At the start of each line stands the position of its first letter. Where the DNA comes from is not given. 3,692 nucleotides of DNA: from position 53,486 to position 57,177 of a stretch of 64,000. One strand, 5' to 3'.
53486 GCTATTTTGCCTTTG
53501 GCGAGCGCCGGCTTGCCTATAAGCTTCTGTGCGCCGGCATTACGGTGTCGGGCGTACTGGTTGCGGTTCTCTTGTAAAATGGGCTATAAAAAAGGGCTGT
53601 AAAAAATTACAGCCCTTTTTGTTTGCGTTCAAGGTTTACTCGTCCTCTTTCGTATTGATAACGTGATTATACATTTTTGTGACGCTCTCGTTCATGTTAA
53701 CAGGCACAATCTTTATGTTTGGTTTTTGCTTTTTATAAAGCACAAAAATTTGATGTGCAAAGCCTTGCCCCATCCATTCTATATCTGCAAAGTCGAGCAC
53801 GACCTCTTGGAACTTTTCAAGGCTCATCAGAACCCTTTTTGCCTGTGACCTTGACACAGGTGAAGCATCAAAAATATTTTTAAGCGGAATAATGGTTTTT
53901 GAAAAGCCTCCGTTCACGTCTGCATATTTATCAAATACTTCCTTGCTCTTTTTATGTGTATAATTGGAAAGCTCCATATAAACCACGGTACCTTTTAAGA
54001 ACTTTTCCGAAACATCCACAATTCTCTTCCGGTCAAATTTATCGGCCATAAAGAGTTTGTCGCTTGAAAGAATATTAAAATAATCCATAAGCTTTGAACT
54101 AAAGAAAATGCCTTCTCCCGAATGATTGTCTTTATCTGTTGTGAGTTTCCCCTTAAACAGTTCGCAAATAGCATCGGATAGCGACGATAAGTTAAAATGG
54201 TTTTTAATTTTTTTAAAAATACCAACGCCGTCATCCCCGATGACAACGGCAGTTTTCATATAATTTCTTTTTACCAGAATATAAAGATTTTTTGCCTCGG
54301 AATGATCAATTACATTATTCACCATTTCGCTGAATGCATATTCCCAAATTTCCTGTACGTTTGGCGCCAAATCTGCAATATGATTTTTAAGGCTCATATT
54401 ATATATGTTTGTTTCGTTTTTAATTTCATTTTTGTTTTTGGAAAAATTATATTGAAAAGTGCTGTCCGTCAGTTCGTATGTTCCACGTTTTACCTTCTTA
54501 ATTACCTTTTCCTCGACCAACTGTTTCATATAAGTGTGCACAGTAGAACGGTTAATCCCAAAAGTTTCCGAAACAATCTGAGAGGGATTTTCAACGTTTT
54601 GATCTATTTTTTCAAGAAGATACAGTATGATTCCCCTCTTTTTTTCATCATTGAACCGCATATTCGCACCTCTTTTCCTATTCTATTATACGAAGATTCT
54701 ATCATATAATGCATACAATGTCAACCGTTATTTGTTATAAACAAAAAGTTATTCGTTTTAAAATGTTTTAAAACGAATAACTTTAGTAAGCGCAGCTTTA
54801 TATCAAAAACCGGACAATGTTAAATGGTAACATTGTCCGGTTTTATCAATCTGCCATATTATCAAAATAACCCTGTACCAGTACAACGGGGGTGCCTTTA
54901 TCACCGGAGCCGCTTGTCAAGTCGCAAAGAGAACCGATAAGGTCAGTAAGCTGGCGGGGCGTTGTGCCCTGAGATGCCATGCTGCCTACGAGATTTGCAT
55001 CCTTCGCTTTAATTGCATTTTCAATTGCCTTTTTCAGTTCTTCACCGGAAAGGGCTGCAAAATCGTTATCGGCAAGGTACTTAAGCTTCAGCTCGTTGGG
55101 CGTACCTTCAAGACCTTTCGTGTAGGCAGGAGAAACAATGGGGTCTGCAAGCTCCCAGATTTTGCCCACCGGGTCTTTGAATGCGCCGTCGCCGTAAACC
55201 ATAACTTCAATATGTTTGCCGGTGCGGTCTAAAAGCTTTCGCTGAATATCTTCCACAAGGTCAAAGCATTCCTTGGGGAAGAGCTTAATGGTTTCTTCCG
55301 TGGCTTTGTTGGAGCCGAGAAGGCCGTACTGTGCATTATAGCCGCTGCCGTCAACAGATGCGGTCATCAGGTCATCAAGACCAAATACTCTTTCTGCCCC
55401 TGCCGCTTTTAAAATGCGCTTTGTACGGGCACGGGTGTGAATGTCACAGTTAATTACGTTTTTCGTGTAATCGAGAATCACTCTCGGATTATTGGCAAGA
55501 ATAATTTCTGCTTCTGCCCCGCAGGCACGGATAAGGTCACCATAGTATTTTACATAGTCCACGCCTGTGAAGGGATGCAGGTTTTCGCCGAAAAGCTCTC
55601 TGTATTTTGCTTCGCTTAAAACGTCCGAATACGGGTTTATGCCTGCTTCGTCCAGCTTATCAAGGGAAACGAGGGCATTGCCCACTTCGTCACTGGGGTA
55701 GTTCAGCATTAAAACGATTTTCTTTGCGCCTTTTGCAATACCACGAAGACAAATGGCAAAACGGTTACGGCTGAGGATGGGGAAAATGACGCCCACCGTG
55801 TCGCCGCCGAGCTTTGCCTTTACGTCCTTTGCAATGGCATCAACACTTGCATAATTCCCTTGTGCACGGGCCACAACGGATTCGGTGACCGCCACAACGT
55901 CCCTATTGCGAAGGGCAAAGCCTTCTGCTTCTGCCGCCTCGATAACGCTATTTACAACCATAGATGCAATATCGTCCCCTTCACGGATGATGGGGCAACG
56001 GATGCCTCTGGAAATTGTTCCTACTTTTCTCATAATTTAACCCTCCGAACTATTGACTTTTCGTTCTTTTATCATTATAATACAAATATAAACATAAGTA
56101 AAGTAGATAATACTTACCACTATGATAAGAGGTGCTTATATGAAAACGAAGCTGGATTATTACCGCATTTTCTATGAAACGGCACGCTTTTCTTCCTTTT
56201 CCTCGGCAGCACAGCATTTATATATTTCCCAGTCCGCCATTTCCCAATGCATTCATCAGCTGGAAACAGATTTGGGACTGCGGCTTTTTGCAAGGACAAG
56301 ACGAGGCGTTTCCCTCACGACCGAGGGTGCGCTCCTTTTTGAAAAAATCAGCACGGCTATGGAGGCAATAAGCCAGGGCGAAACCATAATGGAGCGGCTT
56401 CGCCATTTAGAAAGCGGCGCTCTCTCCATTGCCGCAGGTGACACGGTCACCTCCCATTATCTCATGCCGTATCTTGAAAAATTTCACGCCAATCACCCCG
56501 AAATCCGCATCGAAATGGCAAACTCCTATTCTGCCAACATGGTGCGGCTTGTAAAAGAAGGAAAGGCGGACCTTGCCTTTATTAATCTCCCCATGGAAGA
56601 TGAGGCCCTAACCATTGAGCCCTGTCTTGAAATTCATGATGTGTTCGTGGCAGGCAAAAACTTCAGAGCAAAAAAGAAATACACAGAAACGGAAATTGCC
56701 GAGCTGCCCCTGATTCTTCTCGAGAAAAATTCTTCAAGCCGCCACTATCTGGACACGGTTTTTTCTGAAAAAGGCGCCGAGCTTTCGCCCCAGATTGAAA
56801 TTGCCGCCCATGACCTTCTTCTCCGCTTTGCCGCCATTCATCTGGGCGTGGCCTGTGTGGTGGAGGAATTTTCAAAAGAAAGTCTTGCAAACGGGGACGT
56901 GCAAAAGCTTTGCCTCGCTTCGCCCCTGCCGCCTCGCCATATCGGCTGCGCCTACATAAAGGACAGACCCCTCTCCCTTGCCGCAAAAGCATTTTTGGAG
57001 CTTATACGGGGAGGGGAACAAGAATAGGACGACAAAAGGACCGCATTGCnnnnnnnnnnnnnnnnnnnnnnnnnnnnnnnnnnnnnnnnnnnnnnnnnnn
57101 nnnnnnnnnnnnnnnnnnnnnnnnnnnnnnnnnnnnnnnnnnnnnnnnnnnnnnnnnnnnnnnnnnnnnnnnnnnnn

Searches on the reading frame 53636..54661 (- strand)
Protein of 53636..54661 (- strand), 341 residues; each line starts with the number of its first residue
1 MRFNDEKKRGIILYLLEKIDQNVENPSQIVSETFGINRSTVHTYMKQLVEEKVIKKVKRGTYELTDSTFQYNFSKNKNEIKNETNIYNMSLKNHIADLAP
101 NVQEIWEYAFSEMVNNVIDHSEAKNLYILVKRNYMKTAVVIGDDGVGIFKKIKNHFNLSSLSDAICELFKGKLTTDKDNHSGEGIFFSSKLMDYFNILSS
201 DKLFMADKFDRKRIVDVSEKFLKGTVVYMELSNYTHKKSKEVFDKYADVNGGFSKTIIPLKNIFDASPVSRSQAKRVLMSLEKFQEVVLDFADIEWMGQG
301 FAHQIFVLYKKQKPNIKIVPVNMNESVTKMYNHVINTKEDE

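Call 10: search_protein_families(library=pfam, proteins=[window:53636-54661:-])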
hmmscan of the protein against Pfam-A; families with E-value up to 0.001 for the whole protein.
window:53636-54661:- (341 aa): 5 families
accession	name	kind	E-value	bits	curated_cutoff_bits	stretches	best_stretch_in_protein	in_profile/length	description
PF14213.11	DUF4325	-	1.9e-12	47.2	23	1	273-327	1-63/64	STAS-like domain of unknown function (DUF4325)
PF14947.12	HTH_45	-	3.2e-05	24.3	25.5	1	10-66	6-60/77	Winged helix-turn-helix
PF02518.31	HATPase_c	-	0.0003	21.6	26.4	1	107-185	7-75/111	Histidine kinase-, DNA gyrase B-, and HSP90-like ATPase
PF13581.12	HATPase_c_2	-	0.00042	20.7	27.4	1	99-198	25-115/127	Histidine kinase-like ATPase domain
PF13412.12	HTH_24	-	0.00068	19.6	21.9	0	5-55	2-48/48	Winged helix-turn-helix DNA-binding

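Call 11: search_protein_families(library=ncbifam, proteins=[window:53636-54661:-])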
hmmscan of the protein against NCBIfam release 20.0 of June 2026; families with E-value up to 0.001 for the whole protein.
window:53636-54661:- (341 aa): 3 families
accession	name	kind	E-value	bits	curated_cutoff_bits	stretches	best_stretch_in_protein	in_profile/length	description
NF049902.1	FTL_1293_fam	exception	1.4e-05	25.3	170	1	1-156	1-148/150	FTL_1293 family small RNA FtrC-regulated protein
NF053610.1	Sso10a_fam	subfamily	0.00023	21.1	60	1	11-66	6-58/64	Sso10a family chromatin protein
NF040691.1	MtrAB_MtrB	equivalog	0.00083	18.5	450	0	113-151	395-433/507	MtrAB system histidine kinase MtrB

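Call 78: search_protein_families(library=padloc, proteins=[window:53636-54661:-], max_evalue=0.01)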
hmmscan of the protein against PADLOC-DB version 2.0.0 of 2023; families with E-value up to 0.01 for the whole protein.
window:53636-54661:- (341 aa): 8 families
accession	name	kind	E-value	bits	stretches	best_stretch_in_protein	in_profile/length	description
PDLC02235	AbiEi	-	2.6e-06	25.2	1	31-84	29-83/240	AbiEi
PDLC02248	AbiEi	-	0.00017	19.3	0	43-70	31-58/198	AbiEi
PDLC02265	AbiEi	-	0.00018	19.3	0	42-70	29-57/198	AbiEi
PDLC01858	CARF3--CARF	-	0.00047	18.1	1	5-63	143-196/204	-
PDLC02225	AbiEi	-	0.00073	17.3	0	18-68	9-57/198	AbiEi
PDLC03963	SoFic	-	0.0011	16.4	0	26-62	309-348/361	-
PDLC02283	AbiEi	-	0.002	15.9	0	42-72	32-62/201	AbiEi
PDLC02267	AbiEi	-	0.0029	15.1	1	29-84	25-64/252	AbiEi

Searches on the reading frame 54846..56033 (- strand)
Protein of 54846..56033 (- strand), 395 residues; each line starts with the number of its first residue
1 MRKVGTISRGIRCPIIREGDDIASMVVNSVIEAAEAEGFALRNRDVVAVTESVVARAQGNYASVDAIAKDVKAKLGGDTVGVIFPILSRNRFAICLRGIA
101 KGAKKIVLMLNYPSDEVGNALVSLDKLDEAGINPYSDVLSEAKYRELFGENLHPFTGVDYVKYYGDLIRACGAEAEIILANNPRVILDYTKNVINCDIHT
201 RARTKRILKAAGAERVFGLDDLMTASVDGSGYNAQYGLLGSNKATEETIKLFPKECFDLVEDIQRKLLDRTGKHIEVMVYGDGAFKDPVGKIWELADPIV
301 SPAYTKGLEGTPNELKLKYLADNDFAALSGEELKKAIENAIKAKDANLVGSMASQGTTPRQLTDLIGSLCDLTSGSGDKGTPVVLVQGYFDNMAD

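Call 10: search_protein_families(library=pfam, proteins=[window:54846-56033:-])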
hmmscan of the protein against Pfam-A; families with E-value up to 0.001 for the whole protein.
window:54846-56033:- (395 aa): 1 family
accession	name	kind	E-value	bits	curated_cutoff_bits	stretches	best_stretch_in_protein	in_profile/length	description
PF01996.21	F420_ligase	-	1.3e-56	192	25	1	10-388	1-218/218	F420-0:Gamma-glutamyl ligase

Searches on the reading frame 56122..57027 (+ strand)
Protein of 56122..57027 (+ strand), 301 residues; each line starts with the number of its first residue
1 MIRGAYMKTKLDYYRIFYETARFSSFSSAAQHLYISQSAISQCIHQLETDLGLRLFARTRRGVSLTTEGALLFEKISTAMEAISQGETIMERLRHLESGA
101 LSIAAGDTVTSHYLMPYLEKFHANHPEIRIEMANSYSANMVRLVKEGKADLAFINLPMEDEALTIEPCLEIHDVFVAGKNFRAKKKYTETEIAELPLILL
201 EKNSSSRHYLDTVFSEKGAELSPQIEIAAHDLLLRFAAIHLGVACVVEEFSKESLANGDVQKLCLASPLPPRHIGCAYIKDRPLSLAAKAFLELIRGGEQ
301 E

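Call 10: search_protein_families(library=pfam, proteins=[window:56122-57027:+])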
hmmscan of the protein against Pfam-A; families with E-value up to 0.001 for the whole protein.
window:56122-57027:+ (301 aa): 2 families
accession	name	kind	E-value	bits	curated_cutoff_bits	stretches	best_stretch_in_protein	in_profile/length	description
PF03466.25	LysR_substrate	-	9.7e-39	133.3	28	1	96-296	3-205/209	LysR substrate binding domain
PF00126.33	HTH_1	-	1.6e-19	70.1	26.6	1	12-69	2-59/60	Bacterial regulatory helix-turn-helix protein, lysR family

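Call 29: find_related_loci(query=window:56122-57027:+, collection=genome_contigs, flank=3500)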
Query window:56122-57027:+ (301 aa) in genome_contigs; peptide patterns used: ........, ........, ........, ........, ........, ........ (x = any residue, [..] = any of these).
354 stretches matched a pattern; 211 encode a relative of the query (tblastn E <= 1e-3); the best 80 are kept; 80 distinct loci.
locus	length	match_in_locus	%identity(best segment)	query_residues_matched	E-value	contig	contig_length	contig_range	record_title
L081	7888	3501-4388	75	1-296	1e-153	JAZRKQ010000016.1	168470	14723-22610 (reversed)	MAG: Clostridia bacterium isolate T1900045446_YK20190137.MAGScoT_cleanbin_000002 SGB_7156_k141_1130385, whole genome sho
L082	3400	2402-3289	74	1-296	9e-160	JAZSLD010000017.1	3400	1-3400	MAG: Clostridia bacterium isolate T1900044558_TS20190024.MAGScoT_cleanbin_000075 SGB_339_k141_2032330, whole genome shot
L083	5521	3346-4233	74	1-296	1e-153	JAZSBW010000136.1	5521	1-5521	MAG: Clostridia bacterium isolate T1900044924_TS20190390.MAGScoT_cleanbin_000009 SGB_3368_k141_1084209, whole genome sho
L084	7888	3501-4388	72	1-296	1e-149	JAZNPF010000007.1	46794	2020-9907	MAG: Clostridia bacterium isolate T1900044836_TS20190302.MAGScoT_cleanbin_000005 SGB_2919_k141_500291, whole genome shot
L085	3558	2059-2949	70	1-297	2e-152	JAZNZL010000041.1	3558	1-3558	MAG: Clostridia bacterium isolate T1900044767_TS20190233.MAGScoT_cleanbin_000087 SGB_2428_k141_1432482, whole genome sho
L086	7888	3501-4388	71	1-296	2e-145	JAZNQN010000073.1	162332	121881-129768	MAG: Clostridia bacterium isolate T1900044825_TS20190291.MAGScoT_cleanbin_000007 SGB_2862_k141_1496024, whole genome sho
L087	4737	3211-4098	70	1-296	8e-146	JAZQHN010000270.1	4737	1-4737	MAG: Clostridia bacterium isolate T1900044627_TS20190093.MAGScoT_cleanbin_000049 SGB_961_k141_2201857, whole genome shot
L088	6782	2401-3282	72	1-294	1e-143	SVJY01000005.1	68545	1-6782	MAG: Oscillospiraceae bacterium isolate SIG447 NODE_9817_length_68545_cov_2.119398, whole genome shotgun sequence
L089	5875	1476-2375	68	1-300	1e-142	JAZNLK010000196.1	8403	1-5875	MAG: Clostridia bacterium isolate T1900044670_TS20190136.MAGScoT_cleanbin_000036 SGB_1582_k141_104773, whole genome shot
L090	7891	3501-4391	70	1-297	4e-142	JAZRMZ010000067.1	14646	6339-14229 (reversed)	MAG: Clostridia bacterium isolate T1900045417_YK20190107.MAGScoT_cleanbin_000003 SGB_7029_k141_1803190, whole genome sho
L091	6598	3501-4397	69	1-299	2e-141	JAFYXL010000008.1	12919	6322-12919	MAG: Clostridia bacterium isolate RGIG7510 Water_buffalos_Colon.Co__c208993, whole genome shotgun sequence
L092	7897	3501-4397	67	2-300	1e-140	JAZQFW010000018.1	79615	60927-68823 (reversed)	MAG: Ructibacterium sp. isolate T1900044632_TS20190098.MAGScoT_cleanbin_000007 SGB_1064_k141_514570, whole genome shotgu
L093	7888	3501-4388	69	1-296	2e-140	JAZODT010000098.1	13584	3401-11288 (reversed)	MAG: Clostridia bacterium isolate T1900044751_TS20190417.MAGScoT_cleanbin_000018 SGB_2215_k141_3176773, whole genome sho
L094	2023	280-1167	70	1-296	3e-150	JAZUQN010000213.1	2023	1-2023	MAG: Eubacteriales bacterium isolate T1900044857_TS20190323.MAGScoT_cleanbin_000049 SGB_3072_k141_3331703, whole genome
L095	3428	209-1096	68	1-296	8e-145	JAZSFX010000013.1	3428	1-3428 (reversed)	MAG: Clostridia bacterium isolate T1900044580_TS20190046.MAGScoT_cleanbin_000003 SGB_556_k141_530646, whole genome shotg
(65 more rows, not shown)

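Call 79: find_encoding_contigs(protein=window:56122-57027:+, flank=3000, max_places=10)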
Protein window:56122-57027:+ (301 aa): 4 contigs read that carry it; 4 places shown.
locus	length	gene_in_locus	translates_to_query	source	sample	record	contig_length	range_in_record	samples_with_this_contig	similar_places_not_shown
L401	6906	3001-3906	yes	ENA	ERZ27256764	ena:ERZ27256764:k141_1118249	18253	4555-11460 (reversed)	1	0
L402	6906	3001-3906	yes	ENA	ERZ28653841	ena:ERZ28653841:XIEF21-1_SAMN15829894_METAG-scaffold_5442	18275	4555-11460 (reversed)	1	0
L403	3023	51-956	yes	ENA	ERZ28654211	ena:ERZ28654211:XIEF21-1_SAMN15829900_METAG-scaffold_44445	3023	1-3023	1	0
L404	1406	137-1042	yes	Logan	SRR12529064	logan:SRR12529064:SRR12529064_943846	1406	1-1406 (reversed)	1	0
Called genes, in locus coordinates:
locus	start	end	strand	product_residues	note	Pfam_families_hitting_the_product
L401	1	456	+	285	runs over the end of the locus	PF00892:EamA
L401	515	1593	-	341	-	PF14213:DUF4325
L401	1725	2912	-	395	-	PF01996:F420_ligase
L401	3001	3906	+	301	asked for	PF00126:HTH_1, PF03466:LysR_substrate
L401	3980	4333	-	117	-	PF05635:23S_rRNA_IVP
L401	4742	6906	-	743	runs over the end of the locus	PF13439:Glyco_transf_4, PF13477:Glyco_trans_4_2, PF13579:Glyco_trans_4_4, PF00534:Glycos_transf_1, PF13692:Glyco_trans_1_4, PF04230:PS_pyruv_trans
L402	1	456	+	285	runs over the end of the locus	PF00892:EamA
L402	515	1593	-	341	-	PF14213:DUF4325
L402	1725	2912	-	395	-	PF01996:F420_ligase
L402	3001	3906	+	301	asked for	PF00126:HTH_1, PF03466:LysR_substrate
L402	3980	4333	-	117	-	PF05635:23S_rRNA_IVP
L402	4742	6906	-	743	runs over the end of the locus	PF13439:Glyco_transf_4, PF13477:Glyco_trans_4_2, PF13579:Glyco_trans_4_4, PF00534:Glycos_transf_1, PF13692:Glyco_trans_1_4, PF04230:PS_pyruv_trans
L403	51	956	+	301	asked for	PF00126:HTH_1, PF03466:LysR_substrate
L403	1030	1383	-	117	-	PF05635:23S_rRNA_IVP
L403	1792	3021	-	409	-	?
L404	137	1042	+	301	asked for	PF00126:HTH_1, PF03466:LysR_substrate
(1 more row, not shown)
